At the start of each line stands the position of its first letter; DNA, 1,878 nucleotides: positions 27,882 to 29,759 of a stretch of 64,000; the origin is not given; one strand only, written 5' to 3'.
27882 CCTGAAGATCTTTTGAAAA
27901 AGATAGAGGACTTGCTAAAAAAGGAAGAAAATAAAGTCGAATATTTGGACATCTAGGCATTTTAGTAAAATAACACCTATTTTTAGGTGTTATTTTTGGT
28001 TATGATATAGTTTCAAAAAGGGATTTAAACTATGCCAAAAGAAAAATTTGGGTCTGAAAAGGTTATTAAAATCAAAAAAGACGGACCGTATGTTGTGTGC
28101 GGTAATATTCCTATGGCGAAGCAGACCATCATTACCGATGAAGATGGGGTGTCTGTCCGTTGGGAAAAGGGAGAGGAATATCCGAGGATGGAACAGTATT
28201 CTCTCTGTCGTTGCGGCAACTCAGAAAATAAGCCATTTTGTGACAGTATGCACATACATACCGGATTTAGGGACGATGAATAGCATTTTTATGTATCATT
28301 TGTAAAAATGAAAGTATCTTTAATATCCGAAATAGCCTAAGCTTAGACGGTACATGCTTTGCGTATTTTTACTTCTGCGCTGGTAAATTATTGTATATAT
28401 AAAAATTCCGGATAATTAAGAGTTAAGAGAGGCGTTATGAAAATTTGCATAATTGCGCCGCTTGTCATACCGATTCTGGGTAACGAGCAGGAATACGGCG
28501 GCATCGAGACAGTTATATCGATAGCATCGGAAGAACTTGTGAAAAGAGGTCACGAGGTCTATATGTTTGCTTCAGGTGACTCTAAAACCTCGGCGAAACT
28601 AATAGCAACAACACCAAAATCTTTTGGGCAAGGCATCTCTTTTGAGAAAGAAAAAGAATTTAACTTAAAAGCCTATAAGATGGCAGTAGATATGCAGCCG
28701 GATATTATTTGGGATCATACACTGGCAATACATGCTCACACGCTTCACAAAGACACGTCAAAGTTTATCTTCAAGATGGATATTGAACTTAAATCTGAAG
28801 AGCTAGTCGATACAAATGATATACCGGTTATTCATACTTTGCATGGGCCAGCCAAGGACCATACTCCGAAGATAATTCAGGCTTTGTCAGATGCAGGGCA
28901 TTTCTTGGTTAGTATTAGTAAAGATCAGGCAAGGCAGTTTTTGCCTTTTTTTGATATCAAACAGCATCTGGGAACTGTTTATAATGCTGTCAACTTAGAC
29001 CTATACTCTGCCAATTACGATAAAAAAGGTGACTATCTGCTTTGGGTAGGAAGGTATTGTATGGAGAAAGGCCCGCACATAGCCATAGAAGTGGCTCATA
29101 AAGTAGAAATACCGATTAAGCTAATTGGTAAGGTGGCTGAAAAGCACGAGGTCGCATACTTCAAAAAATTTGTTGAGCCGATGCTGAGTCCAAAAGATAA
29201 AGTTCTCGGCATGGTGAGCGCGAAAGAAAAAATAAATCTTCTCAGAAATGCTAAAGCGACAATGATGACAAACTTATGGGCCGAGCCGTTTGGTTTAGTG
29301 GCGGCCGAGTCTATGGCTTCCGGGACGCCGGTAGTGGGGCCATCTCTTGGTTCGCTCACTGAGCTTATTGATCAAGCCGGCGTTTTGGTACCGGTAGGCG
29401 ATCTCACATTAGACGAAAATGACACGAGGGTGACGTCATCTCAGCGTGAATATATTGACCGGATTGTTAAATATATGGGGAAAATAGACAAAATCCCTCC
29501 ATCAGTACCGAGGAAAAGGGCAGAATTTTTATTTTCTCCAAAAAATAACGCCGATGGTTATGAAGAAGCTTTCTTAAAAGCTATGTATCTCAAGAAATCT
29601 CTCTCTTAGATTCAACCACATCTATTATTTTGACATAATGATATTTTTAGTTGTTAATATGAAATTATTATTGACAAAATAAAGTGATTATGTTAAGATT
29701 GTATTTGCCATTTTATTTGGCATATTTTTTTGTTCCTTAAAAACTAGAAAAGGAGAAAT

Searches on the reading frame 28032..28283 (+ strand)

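Call 16: search_protein_families(library=pfam, proteins=[window:28032-28283:+], max_evalue=0.001)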
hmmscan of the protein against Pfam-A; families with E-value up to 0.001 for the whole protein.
window:28032-28283:+ (83 aa): 1 family
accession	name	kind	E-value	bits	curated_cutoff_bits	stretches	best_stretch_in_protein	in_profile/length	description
PF09360.15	zf-CDGSH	-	1.3e-17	64.2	29.5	1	17-74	1-47/48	Iron-binding zinc finger CDGSH type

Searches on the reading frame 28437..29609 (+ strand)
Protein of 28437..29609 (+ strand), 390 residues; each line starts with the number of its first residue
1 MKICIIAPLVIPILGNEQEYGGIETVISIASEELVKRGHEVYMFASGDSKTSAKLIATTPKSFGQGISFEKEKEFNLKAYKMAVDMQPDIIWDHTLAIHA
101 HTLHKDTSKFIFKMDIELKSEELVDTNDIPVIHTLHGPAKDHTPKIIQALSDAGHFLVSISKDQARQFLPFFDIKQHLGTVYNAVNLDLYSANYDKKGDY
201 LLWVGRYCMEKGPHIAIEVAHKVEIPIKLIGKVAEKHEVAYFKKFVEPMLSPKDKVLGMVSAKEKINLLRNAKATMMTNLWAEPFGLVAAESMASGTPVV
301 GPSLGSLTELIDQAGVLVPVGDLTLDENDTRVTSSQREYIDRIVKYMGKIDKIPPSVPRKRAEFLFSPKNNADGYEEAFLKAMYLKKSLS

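Call 16: search_protein_families(library=pfam, proteins=[window:28437-29609:+], max_evalue=0.001)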
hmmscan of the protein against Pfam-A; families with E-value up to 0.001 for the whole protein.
window:28437-29609:+ (390 aa): 4 families
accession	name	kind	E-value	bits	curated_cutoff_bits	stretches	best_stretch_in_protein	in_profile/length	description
PF00534.26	Glycos_transf_1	-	1.7e-14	54.2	26.4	1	195-319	12-141/172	Glycosyl transferases group 1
PF13692.12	Glyco_trans_1_4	-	1.6e-12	48.3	27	1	200-322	3-128/142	Glycosyl transferases group 1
PF13439.12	Glyco_transf_4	-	1e-10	42.3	28.5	1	20-188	1-169/170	Glycosyltransferase Family 4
PF20706.3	GT4-conflict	-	0.00048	19.7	26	0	267-316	277-324/385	Family 4 Glycosyltransferase in conflict systems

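Call 57: find_related_loci(query=window:28437-29609:+, collection=metagenome_contigs, flank=6000)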
Query window:28437-29609:+ (390 aa) in metagenome_contigs; peptide patterns used: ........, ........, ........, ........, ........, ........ (x = any residue, [..] = any of these).
99 stretches matched a pattern; 17 encode a relative of the query (tblastn E <= 1e-3); 17 distinct loci.
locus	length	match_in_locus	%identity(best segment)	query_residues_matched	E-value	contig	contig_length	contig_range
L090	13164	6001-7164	71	1-388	0e+0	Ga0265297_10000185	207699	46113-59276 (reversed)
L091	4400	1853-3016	70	1-387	0e+0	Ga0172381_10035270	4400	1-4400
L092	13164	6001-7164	70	1-388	0e+0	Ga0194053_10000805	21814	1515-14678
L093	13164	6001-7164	70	1-388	0e+0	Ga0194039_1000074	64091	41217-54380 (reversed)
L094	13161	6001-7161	70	1-387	0e+0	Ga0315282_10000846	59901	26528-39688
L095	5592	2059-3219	69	1-387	0e+0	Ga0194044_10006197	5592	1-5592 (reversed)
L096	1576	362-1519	67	1-386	0e+0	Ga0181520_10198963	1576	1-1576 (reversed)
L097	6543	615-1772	67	1-385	4e-179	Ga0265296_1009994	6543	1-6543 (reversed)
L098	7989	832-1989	65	1-384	8e-175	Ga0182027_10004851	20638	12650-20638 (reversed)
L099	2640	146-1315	64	1-388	0e+0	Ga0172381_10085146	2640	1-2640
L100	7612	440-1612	63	1-390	8e-174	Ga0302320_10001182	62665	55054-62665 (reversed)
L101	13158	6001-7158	64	1-384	1e-173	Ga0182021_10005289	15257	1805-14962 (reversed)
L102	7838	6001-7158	65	1-385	1e-173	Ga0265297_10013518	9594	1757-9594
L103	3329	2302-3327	64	1-340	2e-158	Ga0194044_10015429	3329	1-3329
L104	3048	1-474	73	230-387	6e-75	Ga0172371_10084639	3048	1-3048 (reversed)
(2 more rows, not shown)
